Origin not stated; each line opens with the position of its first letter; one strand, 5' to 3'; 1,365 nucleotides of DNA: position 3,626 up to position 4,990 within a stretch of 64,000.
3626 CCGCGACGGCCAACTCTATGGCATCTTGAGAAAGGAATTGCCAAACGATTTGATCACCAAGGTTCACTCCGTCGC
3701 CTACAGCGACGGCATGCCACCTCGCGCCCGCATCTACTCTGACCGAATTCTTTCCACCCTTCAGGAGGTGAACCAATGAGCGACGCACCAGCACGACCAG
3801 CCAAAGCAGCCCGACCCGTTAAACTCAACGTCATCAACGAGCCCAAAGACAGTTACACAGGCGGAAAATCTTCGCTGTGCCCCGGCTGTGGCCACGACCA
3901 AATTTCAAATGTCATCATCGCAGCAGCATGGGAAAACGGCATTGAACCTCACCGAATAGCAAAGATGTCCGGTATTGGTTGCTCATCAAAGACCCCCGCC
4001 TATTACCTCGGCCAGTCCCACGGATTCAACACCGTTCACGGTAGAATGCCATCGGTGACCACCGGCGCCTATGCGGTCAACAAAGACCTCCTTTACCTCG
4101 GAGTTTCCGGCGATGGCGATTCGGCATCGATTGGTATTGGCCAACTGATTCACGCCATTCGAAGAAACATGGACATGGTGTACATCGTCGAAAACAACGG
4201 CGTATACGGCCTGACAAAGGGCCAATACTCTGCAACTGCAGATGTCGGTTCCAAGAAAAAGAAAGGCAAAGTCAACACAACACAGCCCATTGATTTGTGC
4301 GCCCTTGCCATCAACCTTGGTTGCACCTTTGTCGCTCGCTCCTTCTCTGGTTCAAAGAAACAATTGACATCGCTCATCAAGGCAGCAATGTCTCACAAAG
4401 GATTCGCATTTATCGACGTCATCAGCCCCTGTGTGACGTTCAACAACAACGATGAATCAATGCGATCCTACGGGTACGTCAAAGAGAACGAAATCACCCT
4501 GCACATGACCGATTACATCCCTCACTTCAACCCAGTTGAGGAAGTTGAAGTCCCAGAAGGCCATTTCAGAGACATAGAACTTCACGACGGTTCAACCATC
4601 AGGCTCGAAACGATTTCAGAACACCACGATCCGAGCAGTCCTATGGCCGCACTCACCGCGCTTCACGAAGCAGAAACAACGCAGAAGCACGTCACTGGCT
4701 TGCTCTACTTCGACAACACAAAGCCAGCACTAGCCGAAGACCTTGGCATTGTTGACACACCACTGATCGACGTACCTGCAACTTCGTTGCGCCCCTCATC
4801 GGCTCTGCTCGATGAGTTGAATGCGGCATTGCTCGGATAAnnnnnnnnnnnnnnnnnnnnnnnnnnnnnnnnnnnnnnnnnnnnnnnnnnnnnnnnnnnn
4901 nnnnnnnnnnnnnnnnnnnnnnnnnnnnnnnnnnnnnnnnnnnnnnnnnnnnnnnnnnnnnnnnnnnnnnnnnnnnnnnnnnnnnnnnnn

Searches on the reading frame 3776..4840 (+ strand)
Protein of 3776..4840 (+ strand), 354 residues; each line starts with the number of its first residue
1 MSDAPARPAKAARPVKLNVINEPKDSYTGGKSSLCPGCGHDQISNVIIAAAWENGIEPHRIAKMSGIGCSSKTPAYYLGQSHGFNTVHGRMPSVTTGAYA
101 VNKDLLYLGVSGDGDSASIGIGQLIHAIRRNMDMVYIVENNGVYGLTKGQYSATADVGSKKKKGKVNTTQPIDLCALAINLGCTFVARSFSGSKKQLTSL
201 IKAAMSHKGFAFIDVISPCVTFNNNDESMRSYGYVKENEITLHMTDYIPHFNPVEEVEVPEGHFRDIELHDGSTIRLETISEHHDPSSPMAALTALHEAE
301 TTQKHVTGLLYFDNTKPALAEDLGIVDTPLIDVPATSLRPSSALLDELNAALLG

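Call 78: search_protein_families(library=pfam, proteins=[window:3776-4840:+], max_evalue=0.0001)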
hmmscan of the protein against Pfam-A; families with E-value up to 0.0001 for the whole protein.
window:3776-4840:+ (354 aa): 1 family
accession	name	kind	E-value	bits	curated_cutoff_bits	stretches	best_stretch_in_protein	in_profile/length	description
PF02775.26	TPP_enzyme_C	-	5e-25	88.5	21.9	1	67-215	2-151/151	Thiamine pyrophosphate enzyme, C-terminal TPP binding domain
